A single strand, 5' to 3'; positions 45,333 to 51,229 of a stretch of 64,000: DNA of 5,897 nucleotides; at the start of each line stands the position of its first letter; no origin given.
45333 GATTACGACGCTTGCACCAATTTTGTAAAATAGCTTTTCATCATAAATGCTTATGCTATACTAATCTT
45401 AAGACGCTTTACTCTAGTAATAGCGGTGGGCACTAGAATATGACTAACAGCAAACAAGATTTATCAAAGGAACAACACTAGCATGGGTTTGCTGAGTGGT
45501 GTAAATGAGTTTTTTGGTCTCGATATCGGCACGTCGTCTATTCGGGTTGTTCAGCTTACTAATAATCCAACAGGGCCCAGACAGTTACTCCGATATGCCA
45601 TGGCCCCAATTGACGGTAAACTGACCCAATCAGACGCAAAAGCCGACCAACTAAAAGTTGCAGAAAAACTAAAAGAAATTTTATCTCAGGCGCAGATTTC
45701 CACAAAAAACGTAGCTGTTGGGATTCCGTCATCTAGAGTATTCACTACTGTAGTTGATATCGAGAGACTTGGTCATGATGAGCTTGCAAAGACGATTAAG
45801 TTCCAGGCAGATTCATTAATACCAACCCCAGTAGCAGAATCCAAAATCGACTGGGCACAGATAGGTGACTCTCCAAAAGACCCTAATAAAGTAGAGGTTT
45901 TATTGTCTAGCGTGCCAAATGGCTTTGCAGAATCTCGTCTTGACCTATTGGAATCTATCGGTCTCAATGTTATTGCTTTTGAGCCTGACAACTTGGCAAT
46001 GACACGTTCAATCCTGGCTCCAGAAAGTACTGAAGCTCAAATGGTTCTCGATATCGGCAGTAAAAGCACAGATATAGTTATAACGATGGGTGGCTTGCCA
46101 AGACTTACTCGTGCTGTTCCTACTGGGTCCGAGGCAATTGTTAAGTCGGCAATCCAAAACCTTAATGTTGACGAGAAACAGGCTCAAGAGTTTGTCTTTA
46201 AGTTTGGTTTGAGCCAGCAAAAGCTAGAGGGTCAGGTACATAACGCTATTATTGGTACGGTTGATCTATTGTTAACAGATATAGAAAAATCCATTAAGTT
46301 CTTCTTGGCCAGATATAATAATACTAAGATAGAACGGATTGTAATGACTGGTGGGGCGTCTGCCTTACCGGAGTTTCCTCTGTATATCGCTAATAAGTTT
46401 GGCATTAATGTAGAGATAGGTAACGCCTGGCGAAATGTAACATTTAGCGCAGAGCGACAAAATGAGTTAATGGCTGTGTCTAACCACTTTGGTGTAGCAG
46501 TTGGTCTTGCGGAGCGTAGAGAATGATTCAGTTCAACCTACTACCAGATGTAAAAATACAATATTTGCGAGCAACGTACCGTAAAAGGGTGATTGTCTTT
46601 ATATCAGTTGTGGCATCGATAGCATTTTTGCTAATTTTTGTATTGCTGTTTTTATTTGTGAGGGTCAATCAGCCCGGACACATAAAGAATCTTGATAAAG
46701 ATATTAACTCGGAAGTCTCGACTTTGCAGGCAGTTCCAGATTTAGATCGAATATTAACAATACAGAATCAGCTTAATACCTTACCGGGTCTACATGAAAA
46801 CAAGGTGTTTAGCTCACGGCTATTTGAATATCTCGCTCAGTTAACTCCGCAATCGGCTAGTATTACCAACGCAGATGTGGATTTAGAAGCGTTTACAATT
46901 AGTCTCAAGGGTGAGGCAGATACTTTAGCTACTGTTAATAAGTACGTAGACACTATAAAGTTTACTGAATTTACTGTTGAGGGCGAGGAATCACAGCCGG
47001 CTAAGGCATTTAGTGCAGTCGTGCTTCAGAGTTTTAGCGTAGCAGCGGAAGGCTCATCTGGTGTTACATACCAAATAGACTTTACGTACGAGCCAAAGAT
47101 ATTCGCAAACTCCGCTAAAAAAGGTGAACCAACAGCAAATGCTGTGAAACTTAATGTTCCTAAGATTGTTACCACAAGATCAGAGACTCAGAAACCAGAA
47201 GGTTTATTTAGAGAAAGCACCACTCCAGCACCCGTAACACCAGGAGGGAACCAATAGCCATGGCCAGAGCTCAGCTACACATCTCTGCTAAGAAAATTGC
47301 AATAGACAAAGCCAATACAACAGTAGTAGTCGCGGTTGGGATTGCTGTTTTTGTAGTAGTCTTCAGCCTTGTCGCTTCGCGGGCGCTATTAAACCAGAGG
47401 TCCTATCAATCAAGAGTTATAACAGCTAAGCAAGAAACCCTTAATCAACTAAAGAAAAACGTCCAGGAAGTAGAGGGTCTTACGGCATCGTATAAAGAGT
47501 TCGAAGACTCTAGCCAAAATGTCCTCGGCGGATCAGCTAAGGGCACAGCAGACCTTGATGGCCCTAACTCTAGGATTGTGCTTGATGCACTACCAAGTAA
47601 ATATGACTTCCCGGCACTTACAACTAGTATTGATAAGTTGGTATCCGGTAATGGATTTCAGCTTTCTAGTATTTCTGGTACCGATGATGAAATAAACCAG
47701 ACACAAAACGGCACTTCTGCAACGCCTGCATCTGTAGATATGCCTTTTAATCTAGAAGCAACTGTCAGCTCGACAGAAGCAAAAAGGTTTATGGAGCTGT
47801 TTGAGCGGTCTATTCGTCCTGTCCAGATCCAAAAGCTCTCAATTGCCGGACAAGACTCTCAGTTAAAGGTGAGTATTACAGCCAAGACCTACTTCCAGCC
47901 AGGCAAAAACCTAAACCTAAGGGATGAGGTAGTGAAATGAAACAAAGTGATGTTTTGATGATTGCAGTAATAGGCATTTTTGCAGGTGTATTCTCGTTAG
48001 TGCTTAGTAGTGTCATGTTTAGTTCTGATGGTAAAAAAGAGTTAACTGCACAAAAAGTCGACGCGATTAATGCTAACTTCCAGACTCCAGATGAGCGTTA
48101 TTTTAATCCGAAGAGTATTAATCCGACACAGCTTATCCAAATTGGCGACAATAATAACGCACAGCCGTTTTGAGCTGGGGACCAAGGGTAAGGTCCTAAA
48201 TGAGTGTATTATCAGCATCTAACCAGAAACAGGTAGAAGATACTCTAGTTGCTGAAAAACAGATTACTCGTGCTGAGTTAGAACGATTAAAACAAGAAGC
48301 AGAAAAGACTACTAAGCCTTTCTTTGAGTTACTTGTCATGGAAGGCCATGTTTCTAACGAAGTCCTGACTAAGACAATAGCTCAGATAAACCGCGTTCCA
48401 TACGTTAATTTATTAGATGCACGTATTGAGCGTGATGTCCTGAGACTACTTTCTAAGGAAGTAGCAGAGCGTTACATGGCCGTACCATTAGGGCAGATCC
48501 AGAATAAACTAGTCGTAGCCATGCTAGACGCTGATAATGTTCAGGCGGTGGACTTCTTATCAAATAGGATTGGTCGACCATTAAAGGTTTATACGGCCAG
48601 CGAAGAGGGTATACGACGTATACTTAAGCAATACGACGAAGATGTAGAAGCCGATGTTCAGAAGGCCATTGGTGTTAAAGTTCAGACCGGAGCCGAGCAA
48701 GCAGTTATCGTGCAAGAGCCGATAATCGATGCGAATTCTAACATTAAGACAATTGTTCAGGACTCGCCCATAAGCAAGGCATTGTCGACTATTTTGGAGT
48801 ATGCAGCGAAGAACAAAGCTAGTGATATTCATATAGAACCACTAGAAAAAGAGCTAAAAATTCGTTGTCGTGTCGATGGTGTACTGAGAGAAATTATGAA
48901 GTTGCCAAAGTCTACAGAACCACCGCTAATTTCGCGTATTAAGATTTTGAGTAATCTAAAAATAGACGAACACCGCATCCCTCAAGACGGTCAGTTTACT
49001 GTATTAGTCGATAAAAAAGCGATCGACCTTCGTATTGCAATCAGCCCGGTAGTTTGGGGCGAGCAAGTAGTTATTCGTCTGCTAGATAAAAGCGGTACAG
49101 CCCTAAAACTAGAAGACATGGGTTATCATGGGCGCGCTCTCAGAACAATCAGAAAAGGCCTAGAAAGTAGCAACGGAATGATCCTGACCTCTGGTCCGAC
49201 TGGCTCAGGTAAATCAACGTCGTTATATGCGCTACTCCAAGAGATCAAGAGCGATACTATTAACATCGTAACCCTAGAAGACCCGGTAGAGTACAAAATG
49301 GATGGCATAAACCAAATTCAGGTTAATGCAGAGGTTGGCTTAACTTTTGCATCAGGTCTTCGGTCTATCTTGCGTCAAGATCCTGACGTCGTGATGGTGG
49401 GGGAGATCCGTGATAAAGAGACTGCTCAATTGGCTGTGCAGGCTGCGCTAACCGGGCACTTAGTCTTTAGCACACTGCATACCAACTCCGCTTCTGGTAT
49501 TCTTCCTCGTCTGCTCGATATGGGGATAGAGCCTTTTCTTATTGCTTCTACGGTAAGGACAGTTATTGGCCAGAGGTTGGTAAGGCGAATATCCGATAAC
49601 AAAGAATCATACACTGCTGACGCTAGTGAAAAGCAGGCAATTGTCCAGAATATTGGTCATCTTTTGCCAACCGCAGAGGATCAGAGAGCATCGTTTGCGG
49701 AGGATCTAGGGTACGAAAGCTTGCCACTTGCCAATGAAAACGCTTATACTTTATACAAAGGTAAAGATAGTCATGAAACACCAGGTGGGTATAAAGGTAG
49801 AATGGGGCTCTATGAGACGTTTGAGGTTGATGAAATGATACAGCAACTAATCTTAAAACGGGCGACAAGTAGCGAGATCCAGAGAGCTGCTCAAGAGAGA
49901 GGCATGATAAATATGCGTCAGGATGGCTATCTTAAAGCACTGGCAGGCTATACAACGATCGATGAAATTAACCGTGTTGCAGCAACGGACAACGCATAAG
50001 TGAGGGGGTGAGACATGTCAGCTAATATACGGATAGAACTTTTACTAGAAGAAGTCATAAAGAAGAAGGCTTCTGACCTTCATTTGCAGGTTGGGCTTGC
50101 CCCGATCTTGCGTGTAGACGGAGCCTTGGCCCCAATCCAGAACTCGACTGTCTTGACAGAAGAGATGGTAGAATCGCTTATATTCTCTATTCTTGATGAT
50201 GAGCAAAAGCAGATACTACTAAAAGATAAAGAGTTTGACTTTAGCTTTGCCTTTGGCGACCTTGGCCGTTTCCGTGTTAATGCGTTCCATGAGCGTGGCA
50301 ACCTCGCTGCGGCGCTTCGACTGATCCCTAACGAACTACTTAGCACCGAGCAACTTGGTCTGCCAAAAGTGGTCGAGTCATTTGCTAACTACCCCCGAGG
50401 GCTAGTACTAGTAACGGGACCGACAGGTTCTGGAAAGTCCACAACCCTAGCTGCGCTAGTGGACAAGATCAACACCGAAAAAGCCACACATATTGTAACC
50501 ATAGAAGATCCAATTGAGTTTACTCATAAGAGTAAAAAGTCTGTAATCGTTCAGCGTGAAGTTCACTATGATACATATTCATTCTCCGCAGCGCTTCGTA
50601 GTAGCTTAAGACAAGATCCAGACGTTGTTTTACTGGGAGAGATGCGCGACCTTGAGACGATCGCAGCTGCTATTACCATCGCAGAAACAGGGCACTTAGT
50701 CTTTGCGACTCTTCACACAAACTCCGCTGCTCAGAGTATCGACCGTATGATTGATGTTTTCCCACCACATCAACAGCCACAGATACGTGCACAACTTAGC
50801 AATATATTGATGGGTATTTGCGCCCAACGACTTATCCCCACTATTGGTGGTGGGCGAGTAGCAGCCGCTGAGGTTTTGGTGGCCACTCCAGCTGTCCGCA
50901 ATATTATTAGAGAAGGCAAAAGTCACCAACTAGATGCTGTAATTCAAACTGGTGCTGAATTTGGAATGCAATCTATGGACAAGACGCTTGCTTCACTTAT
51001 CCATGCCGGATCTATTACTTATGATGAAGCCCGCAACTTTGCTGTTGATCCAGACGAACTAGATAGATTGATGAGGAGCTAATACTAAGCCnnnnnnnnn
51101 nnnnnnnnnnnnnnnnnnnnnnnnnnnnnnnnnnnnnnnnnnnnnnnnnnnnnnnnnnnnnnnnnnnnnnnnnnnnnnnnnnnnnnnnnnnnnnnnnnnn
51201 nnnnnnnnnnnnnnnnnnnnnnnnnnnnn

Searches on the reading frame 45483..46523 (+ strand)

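Call 35: search_protein_families(library=pfam, proteins=[window:45483-46523:+], max_evalue=0.001)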
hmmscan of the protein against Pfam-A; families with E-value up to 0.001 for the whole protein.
window:45483-46523:+ (347 aa): 5 families
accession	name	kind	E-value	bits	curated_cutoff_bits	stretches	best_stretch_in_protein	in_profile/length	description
PF11104.14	PilM_2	-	5.7e-40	137.7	27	1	12-346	1-339/340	Type IV pilus assembly protein PilM;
PF14450.12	FtsA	-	1.5e-11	45.2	31.8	1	187-319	1-120/127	Cell division protein FtsA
PF25216.1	Volactin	-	1.8e-06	28.1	35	1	190-306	172-291/321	Volactin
PF06723.19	MreB_Mbl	-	8.9e-05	21.9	27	0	182-224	143-185/327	MreB/Mbl protein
PF05134.19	T2SSL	-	0.00065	19.6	25.5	1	55-173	29-138/231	Type II secretion system (T2SS), protein L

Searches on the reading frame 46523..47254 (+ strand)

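Call 35: search_protein_families(library=pfam, proteins=[window:46523-47254:+], max_evalue=0.001)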
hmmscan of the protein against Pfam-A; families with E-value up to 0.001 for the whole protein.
window:46523-47254:+ (244 aa): 1 family
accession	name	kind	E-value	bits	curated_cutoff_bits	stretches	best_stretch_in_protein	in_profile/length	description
PF05137.18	PilN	-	0.00079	19.9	22.8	0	99-149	1-49/78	Fimbrial assembly protein (PilN)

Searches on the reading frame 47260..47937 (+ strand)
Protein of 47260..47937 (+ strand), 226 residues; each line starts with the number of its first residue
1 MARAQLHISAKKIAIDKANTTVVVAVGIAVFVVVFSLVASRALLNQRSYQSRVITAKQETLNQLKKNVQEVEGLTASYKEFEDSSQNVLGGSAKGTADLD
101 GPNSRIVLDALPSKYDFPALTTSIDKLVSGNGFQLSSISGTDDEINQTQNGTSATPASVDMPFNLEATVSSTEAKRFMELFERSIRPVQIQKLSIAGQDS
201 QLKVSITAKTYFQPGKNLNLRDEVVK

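Call 35: search_protein_families(library=pfam, proteins=[window:47260-47937:+], max_evalue=0.001)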
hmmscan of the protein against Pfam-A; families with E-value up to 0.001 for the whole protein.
window:47260-47937:+ (226 aa): 2 families
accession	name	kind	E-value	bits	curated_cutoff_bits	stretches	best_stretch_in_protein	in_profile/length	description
PF04350.18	PilO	-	3.7e-05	24.3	22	1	107-211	42-141/145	Pilus assembly protein, PilO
PF04612.17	T2SSM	-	0.00086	20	27.8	0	22-94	18-92/160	Type II secretion system (T2SS), protein M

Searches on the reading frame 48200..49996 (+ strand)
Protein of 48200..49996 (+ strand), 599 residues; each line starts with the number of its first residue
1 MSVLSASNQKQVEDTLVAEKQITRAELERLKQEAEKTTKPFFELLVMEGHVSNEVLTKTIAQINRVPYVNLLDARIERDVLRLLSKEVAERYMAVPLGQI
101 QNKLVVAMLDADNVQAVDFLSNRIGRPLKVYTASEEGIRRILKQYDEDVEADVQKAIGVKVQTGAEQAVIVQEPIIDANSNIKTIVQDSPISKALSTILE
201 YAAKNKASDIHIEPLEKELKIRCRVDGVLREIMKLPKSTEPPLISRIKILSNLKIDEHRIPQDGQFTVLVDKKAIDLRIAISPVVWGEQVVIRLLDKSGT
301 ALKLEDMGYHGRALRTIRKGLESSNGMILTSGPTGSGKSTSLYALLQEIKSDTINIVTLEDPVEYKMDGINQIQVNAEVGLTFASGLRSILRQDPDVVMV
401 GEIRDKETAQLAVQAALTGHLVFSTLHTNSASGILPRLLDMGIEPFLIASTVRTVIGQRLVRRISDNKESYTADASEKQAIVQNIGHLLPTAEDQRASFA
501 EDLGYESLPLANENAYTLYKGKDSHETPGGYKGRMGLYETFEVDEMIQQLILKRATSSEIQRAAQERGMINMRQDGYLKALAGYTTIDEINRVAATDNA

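Call 35: search_protein_families(library=pfam, proteins=[window:48200-49996:+], max_evalue=0.001)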
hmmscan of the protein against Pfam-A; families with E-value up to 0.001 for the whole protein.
window:48200-49996:+ (599 aa): 3 families
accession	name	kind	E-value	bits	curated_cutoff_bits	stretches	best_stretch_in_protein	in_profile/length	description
PF00437.27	T2SSE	-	7.8e-123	410.2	24.9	1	187-592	4-370/370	Type II/IV secretion system protein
PF05157.20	MshEN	-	6.9e-15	55.2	23.1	1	65-148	2-86/90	MshEN domain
PF13173.12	AAA_14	-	0.00035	21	27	0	326-435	3-103/129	AAA domain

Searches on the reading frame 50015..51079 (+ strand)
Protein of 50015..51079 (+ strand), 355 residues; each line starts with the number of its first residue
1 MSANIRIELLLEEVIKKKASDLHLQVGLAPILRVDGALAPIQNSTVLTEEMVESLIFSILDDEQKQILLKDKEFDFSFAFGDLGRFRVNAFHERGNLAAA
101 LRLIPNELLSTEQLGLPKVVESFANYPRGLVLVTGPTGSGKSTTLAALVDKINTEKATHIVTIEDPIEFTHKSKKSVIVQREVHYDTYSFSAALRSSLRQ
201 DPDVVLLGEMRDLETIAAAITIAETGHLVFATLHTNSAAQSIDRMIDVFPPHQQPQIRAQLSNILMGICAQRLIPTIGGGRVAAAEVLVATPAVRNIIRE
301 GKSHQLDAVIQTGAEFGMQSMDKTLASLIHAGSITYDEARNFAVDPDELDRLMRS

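Call 35: search_protein_families(library=pfam, proteins=[window:50015-51079:+], max_evalue=0.001)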
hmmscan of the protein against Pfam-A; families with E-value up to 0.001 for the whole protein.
window:50015-51079:+ (355 aa): 7 families
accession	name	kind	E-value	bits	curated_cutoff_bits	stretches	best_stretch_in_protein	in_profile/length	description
PF00437.27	T2SSE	-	3.8e-53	180.9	24.9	1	7-276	12-280/370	Type II/IV secretion system protein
PF13191.12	AAA_16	-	5e-05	24.3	32.6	1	126-187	23-68/167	AAA ATPase domain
PF13401.12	AAA_22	-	5.6e-05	23.9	27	1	127-165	4-33/130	AAA domain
PF25199.1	nSTAND_NTPase5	-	6e-05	23.3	34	1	127-172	40-85/145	Novel STAND NTPase 5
PF13555.12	AAA_29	-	0.00012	22.2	27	1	127-148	21-42/61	P-loop containing region of AAA domain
PF13604.12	AAA_30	-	0.00015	22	27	1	118-161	8-47/191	AAA domain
PF01935.23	DUF87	-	0.00059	20.4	23.2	0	132-161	27-56/220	Helicase HerA, central domain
